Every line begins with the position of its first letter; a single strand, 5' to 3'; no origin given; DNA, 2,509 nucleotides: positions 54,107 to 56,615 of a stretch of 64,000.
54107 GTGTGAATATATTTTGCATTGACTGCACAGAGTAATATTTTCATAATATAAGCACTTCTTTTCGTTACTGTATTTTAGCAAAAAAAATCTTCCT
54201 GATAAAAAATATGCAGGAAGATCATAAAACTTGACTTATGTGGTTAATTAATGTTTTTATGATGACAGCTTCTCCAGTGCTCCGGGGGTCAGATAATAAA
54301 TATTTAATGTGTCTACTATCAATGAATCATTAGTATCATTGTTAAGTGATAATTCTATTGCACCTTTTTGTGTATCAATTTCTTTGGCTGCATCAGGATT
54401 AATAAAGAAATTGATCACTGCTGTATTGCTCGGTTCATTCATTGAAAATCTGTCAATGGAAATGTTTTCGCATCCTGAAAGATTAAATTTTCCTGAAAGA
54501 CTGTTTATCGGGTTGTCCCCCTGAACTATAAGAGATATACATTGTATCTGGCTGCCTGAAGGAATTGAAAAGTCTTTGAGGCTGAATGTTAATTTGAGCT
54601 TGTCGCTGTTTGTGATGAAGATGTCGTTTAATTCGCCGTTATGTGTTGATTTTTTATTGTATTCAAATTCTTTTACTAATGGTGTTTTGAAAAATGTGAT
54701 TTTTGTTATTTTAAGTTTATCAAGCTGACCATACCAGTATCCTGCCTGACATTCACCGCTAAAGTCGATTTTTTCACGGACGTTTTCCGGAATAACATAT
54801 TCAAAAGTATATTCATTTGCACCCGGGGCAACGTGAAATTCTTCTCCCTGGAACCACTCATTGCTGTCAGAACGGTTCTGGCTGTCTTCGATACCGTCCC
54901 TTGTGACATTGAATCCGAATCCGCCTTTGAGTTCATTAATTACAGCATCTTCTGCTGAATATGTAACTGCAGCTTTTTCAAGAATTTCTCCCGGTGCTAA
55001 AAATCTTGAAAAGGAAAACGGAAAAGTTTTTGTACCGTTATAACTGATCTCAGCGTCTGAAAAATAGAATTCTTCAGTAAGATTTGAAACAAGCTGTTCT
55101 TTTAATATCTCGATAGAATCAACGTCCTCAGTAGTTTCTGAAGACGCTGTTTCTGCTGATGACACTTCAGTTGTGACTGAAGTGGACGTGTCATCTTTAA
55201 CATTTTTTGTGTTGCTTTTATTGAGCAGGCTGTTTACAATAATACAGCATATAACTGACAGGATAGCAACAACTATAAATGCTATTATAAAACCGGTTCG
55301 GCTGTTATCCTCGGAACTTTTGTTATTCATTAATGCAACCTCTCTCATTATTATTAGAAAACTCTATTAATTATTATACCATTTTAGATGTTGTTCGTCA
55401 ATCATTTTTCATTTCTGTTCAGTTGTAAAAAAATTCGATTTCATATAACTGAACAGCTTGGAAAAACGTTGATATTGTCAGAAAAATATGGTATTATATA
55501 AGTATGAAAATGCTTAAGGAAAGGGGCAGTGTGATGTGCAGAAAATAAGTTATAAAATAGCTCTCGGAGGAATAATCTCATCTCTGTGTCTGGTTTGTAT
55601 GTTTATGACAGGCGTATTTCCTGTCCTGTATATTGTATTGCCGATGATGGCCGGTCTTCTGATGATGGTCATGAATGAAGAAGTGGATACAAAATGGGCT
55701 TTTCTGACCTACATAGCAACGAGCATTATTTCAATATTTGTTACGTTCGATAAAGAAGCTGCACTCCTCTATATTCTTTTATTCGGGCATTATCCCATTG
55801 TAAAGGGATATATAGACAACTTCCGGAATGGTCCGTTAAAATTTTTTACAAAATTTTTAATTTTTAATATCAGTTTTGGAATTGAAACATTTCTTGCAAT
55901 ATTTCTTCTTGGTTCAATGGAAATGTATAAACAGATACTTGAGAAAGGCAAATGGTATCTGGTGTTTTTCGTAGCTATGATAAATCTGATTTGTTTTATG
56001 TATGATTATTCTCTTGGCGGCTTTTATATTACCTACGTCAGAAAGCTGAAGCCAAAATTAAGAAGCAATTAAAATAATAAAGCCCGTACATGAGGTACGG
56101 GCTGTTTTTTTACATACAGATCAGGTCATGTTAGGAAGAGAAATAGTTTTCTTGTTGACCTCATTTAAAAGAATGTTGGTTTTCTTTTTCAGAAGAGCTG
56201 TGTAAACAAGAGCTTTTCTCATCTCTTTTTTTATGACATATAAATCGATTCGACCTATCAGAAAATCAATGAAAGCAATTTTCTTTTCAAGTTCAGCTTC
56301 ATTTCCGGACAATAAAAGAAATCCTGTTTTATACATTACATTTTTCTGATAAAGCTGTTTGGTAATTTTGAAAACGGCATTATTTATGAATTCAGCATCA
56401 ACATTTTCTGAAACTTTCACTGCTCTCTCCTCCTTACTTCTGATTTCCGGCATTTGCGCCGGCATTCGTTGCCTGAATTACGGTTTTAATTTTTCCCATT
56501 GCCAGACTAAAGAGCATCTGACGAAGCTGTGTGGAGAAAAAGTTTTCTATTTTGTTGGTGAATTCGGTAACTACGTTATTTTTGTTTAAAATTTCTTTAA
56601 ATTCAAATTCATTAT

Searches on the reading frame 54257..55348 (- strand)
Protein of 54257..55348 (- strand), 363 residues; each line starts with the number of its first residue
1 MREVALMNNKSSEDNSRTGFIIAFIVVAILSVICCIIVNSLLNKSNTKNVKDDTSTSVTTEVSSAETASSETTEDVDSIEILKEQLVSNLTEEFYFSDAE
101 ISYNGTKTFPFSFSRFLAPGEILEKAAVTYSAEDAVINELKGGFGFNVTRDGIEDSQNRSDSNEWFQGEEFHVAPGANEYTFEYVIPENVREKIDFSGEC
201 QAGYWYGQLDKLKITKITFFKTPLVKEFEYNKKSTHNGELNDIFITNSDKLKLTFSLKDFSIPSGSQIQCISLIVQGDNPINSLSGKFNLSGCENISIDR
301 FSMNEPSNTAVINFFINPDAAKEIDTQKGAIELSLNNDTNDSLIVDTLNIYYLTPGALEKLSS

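Call 23: search_protein_families(library=pfam, proteins=[window:54257-55348:-], max_evalue=0.01)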
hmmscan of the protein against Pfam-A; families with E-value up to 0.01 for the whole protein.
window:54257-55348:- (363 aa): 1 family
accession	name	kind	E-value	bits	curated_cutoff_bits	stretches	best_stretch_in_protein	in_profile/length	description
PF18522.7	DUF5620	-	9.3e-16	58.7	25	1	106-218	4-118/120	Domain of unknown function (DUF5620)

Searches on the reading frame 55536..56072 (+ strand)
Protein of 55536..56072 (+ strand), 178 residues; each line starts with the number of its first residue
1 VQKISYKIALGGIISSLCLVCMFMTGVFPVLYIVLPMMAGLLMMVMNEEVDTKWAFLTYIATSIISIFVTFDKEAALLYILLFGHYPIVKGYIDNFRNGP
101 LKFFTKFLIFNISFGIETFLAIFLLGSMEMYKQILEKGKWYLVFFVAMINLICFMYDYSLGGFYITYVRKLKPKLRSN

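Call 23: search_protein_families(library=pfam, proteins=[window:55536-56072:+], max_evalue=0.01)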
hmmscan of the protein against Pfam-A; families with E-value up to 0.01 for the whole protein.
window:55536-56072:+ (178 aa): 1 family
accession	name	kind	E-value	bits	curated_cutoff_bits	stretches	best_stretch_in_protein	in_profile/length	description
PF09991.14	DUF2232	-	0.0031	17.2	27.8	1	18-136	3-120/290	Predicted membrane protein (DUF2232)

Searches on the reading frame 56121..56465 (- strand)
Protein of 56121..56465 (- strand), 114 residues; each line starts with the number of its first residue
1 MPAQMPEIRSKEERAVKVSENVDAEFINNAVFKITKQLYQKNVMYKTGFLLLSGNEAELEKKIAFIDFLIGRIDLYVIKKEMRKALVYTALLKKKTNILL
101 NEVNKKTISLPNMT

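Call 3: search_protein_families(library=pfam, proteins=[window:56121-56465:-], max_evalue=0.1)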
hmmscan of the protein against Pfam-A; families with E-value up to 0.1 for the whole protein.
window:56121-56465:- (114 aa): 1 family
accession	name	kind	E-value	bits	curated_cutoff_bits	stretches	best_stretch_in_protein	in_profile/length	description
PF14892.11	PIRC1_2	-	0.057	13.9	27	1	9-47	18-55/103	Piercer of microtubule wall 1/2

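Call 4: search_protein_families(library=padloc, proteins=[window:56121-56465:-], max_evalue=0.1)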
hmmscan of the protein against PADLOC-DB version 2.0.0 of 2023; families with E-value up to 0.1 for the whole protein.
window:56121-56465:- (114 aa): 0 families

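Call 5: search_protein_families(library=ncbifam, proteins=[window:56121-56465:-], max_evalue=0.1)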
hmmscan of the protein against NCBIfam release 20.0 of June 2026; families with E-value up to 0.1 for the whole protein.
window:56121-56465:- (114 aa): 0 families

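Call 16: find_homologous_proteins(query=window:56124-56420:-)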
Query window:56124-56420:- (99 aa): 4 proteins with E <= 0.001 among 6 candidates.
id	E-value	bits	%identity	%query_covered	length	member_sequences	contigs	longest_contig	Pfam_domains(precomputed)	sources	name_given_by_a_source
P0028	5.1e-53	195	99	100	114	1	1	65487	-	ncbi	-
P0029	5.2e-51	188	94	100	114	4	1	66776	-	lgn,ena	-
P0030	3.9e-48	179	88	100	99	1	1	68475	-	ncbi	-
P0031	9.7e-46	172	86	97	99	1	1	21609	-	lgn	-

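Call 76: search_protein_families(library=phrogs, proteins=[window:56124-56420:-], max_evalue=0.01)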
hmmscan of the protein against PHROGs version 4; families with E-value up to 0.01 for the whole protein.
window:56124-56420:- (99 aa): 1 family
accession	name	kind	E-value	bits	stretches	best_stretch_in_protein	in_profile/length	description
phrog_32890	-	unknown function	0.0036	18.1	1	17-88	81-157/189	-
